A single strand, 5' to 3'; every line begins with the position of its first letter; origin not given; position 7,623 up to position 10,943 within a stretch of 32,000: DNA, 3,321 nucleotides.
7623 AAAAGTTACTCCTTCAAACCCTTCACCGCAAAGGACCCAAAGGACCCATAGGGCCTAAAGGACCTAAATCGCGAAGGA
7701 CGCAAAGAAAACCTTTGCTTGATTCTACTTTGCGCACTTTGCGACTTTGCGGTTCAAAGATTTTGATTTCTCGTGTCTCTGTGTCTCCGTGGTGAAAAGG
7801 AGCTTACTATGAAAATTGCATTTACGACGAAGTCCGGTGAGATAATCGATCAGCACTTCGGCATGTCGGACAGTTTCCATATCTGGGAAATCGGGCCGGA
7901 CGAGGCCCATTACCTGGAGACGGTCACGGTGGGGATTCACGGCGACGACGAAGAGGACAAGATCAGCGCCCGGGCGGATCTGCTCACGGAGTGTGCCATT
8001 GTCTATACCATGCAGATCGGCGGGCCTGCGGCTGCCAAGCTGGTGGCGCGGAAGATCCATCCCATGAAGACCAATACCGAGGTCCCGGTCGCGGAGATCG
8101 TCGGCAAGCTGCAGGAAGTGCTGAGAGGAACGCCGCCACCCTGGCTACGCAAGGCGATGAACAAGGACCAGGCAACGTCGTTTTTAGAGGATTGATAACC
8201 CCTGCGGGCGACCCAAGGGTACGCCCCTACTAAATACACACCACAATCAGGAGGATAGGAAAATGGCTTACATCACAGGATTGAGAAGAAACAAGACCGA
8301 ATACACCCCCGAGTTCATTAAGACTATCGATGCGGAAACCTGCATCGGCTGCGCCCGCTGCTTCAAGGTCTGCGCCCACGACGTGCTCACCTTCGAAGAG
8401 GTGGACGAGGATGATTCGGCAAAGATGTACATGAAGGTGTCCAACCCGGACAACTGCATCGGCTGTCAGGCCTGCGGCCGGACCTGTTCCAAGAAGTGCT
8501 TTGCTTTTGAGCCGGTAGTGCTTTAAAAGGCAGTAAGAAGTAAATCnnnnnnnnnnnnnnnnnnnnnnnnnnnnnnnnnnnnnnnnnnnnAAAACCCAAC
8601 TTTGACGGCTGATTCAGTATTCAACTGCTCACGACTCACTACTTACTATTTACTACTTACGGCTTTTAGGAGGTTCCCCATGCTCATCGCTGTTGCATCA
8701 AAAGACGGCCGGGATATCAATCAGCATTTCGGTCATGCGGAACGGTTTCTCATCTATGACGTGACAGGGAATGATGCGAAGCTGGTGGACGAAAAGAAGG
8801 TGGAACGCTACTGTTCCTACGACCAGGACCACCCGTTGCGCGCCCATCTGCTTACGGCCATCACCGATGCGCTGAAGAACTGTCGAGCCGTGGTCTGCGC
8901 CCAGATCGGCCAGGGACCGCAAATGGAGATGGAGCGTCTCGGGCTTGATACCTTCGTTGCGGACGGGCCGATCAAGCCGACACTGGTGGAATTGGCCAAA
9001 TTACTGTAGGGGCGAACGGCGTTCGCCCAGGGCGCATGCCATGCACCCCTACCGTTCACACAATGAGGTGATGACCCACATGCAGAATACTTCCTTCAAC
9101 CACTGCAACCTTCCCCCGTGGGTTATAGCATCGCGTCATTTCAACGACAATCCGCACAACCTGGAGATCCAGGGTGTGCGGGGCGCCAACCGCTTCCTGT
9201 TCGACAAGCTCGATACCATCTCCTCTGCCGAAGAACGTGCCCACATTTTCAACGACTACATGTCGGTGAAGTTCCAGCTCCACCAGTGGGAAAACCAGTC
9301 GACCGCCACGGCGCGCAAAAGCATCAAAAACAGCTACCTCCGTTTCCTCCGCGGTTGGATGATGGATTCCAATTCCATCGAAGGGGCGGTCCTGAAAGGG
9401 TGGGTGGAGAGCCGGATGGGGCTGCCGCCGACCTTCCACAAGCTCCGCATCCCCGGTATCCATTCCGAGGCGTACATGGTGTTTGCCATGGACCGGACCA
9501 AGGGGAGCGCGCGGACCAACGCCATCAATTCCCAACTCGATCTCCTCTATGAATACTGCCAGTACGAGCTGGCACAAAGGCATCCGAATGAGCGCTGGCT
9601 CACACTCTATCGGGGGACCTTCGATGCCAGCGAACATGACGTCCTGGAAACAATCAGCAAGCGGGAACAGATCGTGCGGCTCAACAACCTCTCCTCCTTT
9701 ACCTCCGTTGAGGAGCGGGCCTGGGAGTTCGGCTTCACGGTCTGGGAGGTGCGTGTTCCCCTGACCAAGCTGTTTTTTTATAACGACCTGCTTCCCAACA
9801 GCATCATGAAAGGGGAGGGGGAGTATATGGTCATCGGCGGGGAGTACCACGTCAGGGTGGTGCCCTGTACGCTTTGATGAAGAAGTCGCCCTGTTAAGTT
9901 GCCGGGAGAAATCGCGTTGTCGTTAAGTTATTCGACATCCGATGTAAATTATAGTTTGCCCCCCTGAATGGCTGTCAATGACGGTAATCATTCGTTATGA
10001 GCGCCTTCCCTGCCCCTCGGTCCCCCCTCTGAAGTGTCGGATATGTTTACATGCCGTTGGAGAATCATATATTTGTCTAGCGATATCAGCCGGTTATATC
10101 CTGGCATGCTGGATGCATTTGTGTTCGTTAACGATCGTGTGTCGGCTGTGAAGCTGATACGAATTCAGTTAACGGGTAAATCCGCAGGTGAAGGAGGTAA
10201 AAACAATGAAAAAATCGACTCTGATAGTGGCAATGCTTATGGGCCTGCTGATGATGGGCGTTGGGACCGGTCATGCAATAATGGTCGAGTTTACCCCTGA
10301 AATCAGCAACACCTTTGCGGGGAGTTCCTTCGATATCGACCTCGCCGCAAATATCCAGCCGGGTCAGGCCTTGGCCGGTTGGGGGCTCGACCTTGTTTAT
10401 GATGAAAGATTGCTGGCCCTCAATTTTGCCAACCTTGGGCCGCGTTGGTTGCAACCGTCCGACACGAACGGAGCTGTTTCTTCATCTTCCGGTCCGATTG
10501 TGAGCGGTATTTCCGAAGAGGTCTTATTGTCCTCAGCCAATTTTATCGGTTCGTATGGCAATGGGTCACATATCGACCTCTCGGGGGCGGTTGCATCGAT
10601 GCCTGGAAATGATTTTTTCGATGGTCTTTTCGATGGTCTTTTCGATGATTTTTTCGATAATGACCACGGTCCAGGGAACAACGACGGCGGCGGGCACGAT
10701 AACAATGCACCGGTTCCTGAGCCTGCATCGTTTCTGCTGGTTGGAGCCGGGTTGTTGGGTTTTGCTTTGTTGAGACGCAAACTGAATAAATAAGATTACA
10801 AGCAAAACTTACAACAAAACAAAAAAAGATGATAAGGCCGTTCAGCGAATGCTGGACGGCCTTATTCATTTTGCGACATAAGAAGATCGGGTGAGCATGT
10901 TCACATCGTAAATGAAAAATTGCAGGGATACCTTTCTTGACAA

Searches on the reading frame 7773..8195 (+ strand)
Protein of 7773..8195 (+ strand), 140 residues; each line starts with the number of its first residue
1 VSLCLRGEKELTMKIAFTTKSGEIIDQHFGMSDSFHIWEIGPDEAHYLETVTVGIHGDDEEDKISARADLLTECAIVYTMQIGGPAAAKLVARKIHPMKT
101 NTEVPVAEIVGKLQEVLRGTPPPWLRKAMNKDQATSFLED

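Call 55: search_protein_families(library=pfam, proteins=[window:7773-8195:+], max_evalue=0.00001)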
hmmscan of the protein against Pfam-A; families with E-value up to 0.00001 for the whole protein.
window:7773-8195:+ (140 aa): 1 family
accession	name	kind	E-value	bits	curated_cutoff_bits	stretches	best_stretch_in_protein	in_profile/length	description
PF02579.22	Nitro_FeMo-Co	-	2.3e-17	63.5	26.3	1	22-114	2-93/94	Dinitrogenase iron-molybdenum cofactor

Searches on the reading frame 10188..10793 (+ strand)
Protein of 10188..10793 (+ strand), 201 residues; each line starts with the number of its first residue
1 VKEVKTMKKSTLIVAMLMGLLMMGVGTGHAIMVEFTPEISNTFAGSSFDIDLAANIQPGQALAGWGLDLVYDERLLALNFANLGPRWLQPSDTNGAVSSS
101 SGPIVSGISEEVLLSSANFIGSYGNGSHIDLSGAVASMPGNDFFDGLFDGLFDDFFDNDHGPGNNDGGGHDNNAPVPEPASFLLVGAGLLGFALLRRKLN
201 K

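Call 54: search_protein_families(library=pfam, proteins=[window:10188-10793:+], max_evalue=0.00001)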
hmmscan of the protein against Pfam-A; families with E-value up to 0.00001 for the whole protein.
window:10188-10793:+ (201 aa): 1 family
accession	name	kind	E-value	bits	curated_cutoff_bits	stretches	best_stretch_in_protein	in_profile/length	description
PF07589.16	PEP-CTERM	-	6.4e-07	29.6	20.7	1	175-197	1-24/24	PEP-CTERM motif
